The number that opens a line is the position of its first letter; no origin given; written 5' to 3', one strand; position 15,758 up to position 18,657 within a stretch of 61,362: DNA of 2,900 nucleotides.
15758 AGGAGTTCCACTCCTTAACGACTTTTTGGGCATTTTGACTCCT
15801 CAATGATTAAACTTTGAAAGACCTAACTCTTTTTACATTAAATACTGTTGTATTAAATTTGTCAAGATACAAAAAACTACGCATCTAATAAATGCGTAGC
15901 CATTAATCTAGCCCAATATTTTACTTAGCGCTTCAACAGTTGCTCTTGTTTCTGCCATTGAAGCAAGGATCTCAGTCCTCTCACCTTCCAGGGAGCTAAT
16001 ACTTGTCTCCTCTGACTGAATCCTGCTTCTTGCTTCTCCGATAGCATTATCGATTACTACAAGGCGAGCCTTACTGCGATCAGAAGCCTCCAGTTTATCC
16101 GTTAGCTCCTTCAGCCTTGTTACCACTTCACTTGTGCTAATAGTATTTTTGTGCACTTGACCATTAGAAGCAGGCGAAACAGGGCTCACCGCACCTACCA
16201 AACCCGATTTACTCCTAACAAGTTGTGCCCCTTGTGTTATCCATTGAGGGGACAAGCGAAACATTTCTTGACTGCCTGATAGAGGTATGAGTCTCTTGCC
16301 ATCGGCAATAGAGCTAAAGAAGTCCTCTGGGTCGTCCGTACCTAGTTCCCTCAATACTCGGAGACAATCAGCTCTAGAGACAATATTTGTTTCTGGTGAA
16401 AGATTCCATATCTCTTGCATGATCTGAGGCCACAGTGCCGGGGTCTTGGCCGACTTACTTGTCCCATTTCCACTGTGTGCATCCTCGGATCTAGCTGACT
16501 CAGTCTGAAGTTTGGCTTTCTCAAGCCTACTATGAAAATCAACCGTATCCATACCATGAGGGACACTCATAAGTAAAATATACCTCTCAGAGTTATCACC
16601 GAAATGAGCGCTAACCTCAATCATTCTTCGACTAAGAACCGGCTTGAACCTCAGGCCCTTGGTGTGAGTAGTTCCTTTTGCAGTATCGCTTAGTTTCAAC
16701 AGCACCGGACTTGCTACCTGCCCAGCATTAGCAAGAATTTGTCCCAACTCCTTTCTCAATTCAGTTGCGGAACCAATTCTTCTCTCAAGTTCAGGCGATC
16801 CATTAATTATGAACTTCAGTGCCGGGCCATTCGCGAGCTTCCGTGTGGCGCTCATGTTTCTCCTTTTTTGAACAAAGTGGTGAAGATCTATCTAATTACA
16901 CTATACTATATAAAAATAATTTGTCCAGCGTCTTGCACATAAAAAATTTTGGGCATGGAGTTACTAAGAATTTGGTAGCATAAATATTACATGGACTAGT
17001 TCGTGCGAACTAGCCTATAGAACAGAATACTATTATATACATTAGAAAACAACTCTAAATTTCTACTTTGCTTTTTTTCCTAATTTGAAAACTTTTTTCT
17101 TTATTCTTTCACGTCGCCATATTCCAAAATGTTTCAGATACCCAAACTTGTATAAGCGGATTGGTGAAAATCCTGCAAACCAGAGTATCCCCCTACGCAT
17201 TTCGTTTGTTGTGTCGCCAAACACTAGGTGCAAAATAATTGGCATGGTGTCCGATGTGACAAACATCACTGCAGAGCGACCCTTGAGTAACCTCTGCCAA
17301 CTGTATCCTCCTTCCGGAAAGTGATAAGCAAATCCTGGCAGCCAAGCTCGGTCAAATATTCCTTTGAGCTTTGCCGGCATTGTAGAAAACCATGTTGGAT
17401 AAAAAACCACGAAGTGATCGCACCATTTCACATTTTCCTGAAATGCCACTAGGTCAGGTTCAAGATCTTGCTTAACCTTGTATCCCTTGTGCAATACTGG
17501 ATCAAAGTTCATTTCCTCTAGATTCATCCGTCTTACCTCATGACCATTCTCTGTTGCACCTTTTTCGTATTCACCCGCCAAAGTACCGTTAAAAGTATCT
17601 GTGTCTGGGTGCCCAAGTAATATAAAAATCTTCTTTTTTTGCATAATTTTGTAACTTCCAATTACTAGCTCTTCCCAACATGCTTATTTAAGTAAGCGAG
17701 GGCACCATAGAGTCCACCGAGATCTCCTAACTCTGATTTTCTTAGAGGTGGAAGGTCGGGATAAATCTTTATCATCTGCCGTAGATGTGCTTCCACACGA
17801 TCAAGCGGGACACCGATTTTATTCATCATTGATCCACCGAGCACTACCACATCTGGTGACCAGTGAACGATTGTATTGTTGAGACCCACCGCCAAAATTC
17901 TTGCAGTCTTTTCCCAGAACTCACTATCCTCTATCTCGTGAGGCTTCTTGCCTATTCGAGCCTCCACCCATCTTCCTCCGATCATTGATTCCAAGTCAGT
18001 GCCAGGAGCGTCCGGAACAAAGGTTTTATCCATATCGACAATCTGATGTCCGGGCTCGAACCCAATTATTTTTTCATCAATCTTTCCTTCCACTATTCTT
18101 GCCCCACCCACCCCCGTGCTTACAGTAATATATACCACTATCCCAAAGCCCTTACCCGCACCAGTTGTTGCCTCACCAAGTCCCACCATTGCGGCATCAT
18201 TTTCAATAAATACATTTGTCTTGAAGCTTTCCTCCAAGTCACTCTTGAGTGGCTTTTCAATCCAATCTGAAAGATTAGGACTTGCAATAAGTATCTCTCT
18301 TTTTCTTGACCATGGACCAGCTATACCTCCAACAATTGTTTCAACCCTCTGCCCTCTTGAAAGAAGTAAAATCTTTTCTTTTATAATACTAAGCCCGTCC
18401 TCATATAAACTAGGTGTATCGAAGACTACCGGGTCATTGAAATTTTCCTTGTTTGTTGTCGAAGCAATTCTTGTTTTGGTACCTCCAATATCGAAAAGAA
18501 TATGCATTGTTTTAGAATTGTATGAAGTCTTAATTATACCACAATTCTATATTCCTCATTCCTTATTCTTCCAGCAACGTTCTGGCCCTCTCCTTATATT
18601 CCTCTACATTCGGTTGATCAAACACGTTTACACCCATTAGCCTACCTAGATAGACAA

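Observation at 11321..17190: Integrated ~5.7 kb G+C-rich island bounded by a duplicated gene 3' end and a 16-mer core, with no recognisable integrase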

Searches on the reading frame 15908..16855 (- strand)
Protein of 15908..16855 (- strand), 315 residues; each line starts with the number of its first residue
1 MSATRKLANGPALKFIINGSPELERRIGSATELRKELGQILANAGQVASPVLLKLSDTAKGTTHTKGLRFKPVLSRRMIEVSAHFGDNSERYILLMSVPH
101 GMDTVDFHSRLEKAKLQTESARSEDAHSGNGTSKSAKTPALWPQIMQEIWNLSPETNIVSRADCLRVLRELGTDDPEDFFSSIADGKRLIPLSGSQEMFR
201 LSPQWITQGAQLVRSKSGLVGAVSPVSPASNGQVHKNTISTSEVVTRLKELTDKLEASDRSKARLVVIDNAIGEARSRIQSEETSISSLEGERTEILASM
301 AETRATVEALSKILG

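Call 6: search_protein_families(library=pfam, proteins=[window:15908-16855:-], max_evalue=0.1)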
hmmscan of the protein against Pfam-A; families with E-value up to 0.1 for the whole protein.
window:15908-16855:- (315 aa): 0 families

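Call 7: search_protein_families(library=phrogs, proteins=[window:15908-16855:-], max_evalue=0.1)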
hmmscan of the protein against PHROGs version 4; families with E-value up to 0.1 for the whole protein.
window:15908-16855:- (315 aa): 1 family
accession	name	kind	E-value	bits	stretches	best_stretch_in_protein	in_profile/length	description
phrog_1009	-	unknown function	0.05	14.7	1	232-294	34-100/103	-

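Call 8: search_protein_families(library=padloc, proteins=[window:15908-16855:-], max_evalue=0.1)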
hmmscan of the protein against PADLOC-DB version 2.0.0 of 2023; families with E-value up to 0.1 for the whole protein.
window:15908-16855:- (315 aa): 0 families

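Call 9: search_protein_families(library=ncbifam, proteins=[window:15908-16855:-], max_evalue=0.1)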
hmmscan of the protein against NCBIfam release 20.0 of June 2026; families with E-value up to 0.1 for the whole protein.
window:15908-16855:- (315 aa): 1 family
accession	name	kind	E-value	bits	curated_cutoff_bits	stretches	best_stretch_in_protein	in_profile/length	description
NF045487.1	ASRP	equivalog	0.0065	15.1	300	1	242-311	334-403/593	archaea-specific SMC-related protein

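Call 36: search_solved_structures(query=window:15908-16855:-, max_evalue=10)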
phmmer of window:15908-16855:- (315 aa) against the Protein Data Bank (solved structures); distinct sequences matched with E-value up to 10: 1.
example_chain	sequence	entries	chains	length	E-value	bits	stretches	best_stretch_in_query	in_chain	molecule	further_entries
5hpd_A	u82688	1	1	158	2.3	10.7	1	126-181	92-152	CREB-binding protein,Cellular tumor antigen p53 fusion protein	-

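Call 42: find_homologous_proteins(query=window:15908-16855:-)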
Query window:15908-16855:- (315 aa): 1 proteins with E <= 0.001 among 3714 candidates.
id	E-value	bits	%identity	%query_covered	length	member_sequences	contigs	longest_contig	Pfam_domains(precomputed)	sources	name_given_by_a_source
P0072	1.7e-196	669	100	100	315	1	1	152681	-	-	-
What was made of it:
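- Tried and rejected: The word-indexed search found only the query itself (call 42).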

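Call 71: search_protein_representatives(protein=window:15908-16855:-)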
Query: 315 residues. Proteins with E-value up to 0.001 (for the whole library): 42; up to 1e-10: 11; up to 1e-30: 1. The best 42 are listed.
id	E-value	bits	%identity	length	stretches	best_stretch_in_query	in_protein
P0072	5.3e-197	669.0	100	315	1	1-315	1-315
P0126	2.1e-23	99.5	30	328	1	9-296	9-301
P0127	4.3e-23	98.4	31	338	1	17-297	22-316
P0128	1.2e-20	90.4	37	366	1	12-208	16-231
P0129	2.8e-19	86.0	31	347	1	7-311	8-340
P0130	3.1e-19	85.8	31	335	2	144-296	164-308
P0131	1.5e-13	67.2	28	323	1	11-215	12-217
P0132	4.8e-12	62.2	31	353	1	27-206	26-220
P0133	5.4e-12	62.1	25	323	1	13-310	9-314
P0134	5.6e-12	62.0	29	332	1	8-233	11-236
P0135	1.2e-11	60.9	30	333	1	15-205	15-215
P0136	1.1e-09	54.5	24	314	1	32-280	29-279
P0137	1.3e-09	54.2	34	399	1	12-128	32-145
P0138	2.7e-09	53.2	22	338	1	17-300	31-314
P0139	2.9e-09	53.1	26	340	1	15-297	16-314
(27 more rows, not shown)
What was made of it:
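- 15908..16855 (-): o315, the first cassette gene. It has a conserved ~120-aa N-terminal domain, a middle domain and a C-terminal coiled coil. Function unknown. 41 remote homologues besides the query in an exhaustive phmmer search (call 71).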

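Call 73: search_solved_structures(query=A8, max_evalue=1)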
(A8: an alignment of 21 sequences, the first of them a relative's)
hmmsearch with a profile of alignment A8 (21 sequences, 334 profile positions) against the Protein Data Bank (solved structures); distinct sequences matched with E-value up to 1: 30.
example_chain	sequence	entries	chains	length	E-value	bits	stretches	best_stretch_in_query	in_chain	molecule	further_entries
2dq0_A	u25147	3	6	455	0.01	18.5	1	184-270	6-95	Seryl-tRNA synthetase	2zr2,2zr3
8qox_B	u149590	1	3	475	0.022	17.4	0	261-307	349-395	Conserved membrane protein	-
6d6v_E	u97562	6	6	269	0.034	16.7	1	131-211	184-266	Telomerase holoenzyme Teb2 subunit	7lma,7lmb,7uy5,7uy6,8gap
3tnu_B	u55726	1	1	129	0.042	16.4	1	264-333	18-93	Keratin, type II cytoskeletal 5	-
2wz7_A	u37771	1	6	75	0.045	16.3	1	254-310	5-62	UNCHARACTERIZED PROTEIN YBGF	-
2xdj_A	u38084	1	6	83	0.076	15.6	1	254-313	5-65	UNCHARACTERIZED PROTEIN YBGF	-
7emf_D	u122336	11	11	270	0.11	15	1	279-331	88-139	Mediator of RNA polymerase II transcription subunit 4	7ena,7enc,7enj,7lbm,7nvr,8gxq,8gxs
8t1i_B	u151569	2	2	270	0.15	14.6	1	279-331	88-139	Mediator of RNA polymerase II transcription subunit 4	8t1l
7muc_AF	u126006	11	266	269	0.16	14.5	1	228-315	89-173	DotF | IcmG (DotF)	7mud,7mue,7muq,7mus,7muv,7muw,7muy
3qh9_A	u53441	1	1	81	0.16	14.5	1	241-306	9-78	Liprin-beta-2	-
6gaj_A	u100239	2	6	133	0.17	14.4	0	274-312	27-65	Outer capsid protein sigma-1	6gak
7n0l_A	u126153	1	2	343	0.17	14.4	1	262-327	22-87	Ion channel TACAN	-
7n0k_B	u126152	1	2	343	0.17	14.4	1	262-327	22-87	Ion channel TACAN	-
6ek7_A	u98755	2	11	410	0.19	14.3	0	278-307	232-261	YaxA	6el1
9tlt_A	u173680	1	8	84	0.2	14.2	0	262-296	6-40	Sc-apCC-2-KLHL20-4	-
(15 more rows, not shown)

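Call 74: search_protein_families(library=pfam, alignment_id=A8, max_evalue=0.01)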
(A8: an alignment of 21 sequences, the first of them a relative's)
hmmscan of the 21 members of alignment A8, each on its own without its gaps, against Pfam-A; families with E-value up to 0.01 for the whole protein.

A. member 1, P0072 (315 aa): 0 families

B. families by the number of members that match (of 21 scanned): 11 families
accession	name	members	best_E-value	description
PF14193.11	DUF4315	1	8.2e-06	Domain of unknown function (DUF4315)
PF08614.16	ATG16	1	0.00069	Autophagy protein 16 (ATG16)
PF13600.11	DUF4140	1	0.0011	N-terminal domain of unknown function (DUF4140)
PF12329.13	TMF_DNA_bd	1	0.0014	TATA element modulatory factor 1 DNA binding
PF00038.26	Filament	1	0.0032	Intermediate filament protein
PF10475.15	Vps54_N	1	0.0036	Vacuolar-sorting protein 54, of GARP complex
PF19220.6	Rod_CreS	1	0.0049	Crescentin, rod domain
PF16326.10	ABC_tran_CTD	1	0.0061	ABC transporter C-terminal domain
PF20270.3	CATRA-C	1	0.0069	CASPASE and TPR Repeat-Associated C-terminal domain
PF10392.15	COG5_N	1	0.0088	Conserved oligomeric Golgi complex subunit 5, N-terminal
PF13094.11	CENP-Q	1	0.009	CENP-Q, a CENPA-CAD centromere complex subunit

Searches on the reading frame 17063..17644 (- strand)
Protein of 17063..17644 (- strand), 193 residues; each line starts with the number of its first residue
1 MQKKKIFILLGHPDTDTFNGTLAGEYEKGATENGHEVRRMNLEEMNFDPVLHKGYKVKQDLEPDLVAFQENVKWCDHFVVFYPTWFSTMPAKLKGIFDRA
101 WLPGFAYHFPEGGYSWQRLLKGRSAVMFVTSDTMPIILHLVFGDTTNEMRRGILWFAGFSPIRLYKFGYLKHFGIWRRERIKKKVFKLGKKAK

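Call 6: search_protein_families(library=pfam, proteins=[window:17063-17644:-], max_evalue=0.1)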
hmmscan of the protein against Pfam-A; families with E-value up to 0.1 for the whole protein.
window:17063-17644:- (193 aa): 2 families
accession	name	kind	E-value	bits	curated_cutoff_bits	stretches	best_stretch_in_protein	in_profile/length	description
PF02525.22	Flavodoxin_2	-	3.5e-28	99.1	27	1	4-165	1-173/198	Flavodoxin-like fold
PF03358.20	FMN_red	-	4.8e-14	52.6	24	1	5-101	2-97/152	NADPH-dependent FMN reductase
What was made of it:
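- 17063..17644 (-): Intact flavodoxin-like NAD(P)H oxidoreductase gene (fld, 193 aa). This is the target gene. Its last 42 codons (17063-17190) belong to repeat copy 2. Pfam Flavodoxin_2 E 3.5e-28 and FMN_red E 4.8e-14 (call 6).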

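Call 9: search_protein_families(library=ncbifam, proteins=[window:17063-17644:-], max_evalue=0.1)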
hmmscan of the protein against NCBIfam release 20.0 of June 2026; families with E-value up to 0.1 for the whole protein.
window:17063-17644:- (193 aa): 3 families
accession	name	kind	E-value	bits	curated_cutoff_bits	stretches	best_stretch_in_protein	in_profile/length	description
NF007280.0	PRK09739.1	equivalog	1.1e-16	61.1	162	1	1-107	1-112/199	NAD(P)H oxidoreductase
NF002044.1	PRK00871.1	equivalog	0.00044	19.7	210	1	51-130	31-104/170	glutathione-regulated potassium-efflux system oxidoreductase KefF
NF005389.0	PRK06934.1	equivalog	0.038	13.3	172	1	55-100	110-155/221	flavodoxin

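Call 15: find_related_loci(query=window:17063-17644:-, collection=genome_contigs, flank=10000)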
Query window:17063-17644:- (193 aa) in genome_contigs; peptide patterns used: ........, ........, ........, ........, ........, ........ (x = any residue, [..] = any of these).
128 stretches matched a pattern; 29 encode a relative of the query (tblastn E <= 1e-3); 29 distinct loci.
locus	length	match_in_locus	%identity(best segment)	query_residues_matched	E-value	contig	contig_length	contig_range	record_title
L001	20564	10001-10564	82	6-193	3e-108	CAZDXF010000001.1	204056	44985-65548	MAG TPA_asm: uncultured Candidatus Saccharibacteria bacterium isolate SRP329715_co1_365 genome assembly, contig: NODE_38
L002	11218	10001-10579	78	1-193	5e-107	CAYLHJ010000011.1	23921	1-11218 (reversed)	MAG TPA_asm: uncultured Candidatus Saccharibacteria bacterium isolate SRP287051_co2_172 genome assembly, contig: NODE_42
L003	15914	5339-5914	78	2-193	1e-106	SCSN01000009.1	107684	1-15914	MAG: Patescibacteria group bacterium isolate FW215_bin.14 FW215_bin.14-61087, whole genome shotgun sequence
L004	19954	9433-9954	86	9-182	5e-105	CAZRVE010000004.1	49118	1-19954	MAG TPA_asm: uncultured Candidatus Saccharibacteria bacterium isolate SRP302447_co1_195 genome assembly, contig: NODE_21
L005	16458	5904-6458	81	9-193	3e-105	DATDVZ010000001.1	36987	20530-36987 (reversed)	MAG TPA_asm: Candidatus Paceibacterota bacterium isolate SMAG_U8097 k141_326782, whole genome shotgun sequence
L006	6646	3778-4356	78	1-193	4e-105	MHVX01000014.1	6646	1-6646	MAG: Candidatus Zambryskibacteria bacterium RIFCSPHIGHO2_12_FULL_43_12b rifcsphigho2_12_scaffold_23501, whole genome sho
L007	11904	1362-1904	82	1-181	4e-103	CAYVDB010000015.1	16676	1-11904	MAG TPA_asm: uncultured Candidatus Saccharibacteria bacterium isolate SRP287051_co2_78 genome assembly, contig: NODE_641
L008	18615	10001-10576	73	2-193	9e-101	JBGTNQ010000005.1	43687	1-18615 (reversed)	MAG: Candidatus Paceibacteria bacterium isolate JTS-RE391 k141_2247736, whole genome shotgun sequence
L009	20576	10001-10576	73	2-193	8e-99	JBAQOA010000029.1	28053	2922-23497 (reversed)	MAG: Minisyncoccia bacterium isolate MFD12002_ilm_asm_bin21 k127_65466, whole genome shotgun sequence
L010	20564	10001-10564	72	2-189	2e-98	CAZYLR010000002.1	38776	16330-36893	MAG TPA_asm: uncultured Candidatus Saccharibacteria bacterium isolate SRP050083_co2_396 genome assembly, contig: NODE_60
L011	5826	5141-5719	72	1-193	3e-95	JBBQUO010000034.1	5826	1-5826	MAG: Candidatus Paceibacteria bacterium isolate Co_metawrap_1931 Cmw_1931_k141_23460500_length_5826_cov_8.9944, whole ge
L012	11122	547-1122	69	2-193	1e-94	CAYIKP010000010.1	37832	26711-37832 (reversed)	MAG TPA_asm: uncultured Candidatus Saccharibacteria bacterium isolate ERP119705_co23_581 genome assembly, contig: NODE_8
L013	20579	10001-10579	70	2-193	4e-94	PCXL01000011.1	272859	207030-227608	MAG: Candidatus Zambryskibacteria bacterium CG10_big_fil_rev_8_21_14_0_10_42_12 CG10_8_21_14_0.10_scaffold_20_c, whole g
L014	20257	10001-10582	70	4-193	1e-93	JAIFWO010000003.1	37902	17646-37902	MAG: Candidatus Parcubacteria bacterium isolate viral-cat_51_11 PAFVLPS_2018_scaffold_5086, whole genome shotgun sequenc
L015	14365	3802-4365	69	1-188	5e-92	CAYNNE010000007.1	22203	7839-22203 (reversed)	MAG TPA_asm: uncultured Candidatus Saccharibacteria bacterium isolate SRP178908_co2_278 genome assembly, contig: NODE_87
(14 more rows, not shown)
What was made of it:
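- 17063..17644 (-): Orthologues of 49-86% identity in 29 Patescibacteria genomes (call 15).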

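Call 67: find_related_loci(query=window:17063-17644:-, collection=viral_contigs, flank=10000)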
Query window:17063-17644:- (193 aa) in viral_contigs; peptide patterns used: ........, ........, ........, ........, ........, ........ (x = any residue, [..] = any of these).
6 stretches matched a pattern, but none encodes a relative of the query by tblastn (E <= 1e-3).

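Call 93: search_protein_families(library=pfam, proteins=[L007:2092-3183:+, L005:6593-7981:-, L005:8448-9560:+, L005:9638-10504:+, L010:11183-12592:+, L010:12714-13871:+, L010:10576-11049:+], max_evalue=0.001)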
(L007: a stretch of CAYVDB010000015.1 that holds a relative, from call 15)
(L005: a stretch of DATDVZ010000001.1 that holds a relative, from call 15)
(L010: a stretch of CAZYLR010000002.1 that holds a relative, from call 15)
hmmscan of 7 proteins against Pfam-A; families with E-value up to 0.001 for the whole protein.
L007:2092-3183:+ (363 aa): 0 families

L005:6593-7981:- (462 aa): 0 families

L005:8448-9560:+ (370 aa): 0 families

L005:9638-10504:+ (288 aa): 1 family
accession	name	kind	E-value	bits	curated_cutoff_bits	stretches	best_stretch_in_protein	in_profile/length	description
PF01471.23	PG_binding_1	-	3.5e-09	37.2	23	1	210-266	1-49/57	Putative peptidoglycan binding domain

L010:11183-12592:+ (469 aa): 1 family
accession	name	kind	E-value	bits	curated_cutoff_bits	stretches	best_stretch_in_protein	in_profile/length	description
PF03060.21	NMO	-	1e-06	28.8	28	0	5-33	14-41/331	Nitronate monooxygenase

L010:12714-13871:+ (385 aa): 2 families
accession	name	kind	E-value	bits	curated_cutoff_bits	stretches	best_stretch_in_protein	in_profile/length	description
PF00586.29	AIRS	-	7.8e-09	36.4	24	1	65-180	14-110/112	AIR synthase related protein, N-terminal domain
PF02769.27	AIRS_C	-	1.4e-07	32.2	23.1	1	194-369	1-154/156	AIR synthase related protein, C-terminal domain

L010:10576-11049:+ (157 aa): 0 families

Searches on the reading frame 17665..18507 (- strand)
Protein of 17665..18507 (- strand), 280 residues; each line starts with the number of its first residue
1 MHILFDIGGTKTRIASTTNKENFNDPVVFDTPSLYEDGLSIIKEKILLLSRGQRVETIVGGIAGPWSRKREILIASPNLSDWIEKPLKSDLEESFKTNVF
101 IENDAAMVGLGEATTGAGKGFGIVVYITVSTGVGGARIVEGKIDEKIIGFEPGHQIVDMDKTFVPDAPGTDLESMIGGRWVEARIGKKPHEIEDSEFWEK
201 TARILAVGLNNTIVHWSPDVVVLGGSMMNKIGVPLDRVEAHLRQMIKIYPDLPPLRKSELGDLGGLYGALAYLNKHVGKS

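Call 6: search_protein_families(library=pfam, proteins=[window:17665-18507:-], max_evalue=0.1)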
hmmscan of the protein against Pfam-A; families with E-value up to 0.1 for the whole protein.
window:17665-18507:- (280 aa): 1 family
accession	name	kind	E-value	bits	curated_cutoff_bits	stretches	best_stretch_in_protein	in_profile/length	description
PF00480.26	ROK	-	9.6e-32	111.1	22.9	1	6-273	5-291/294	ROK family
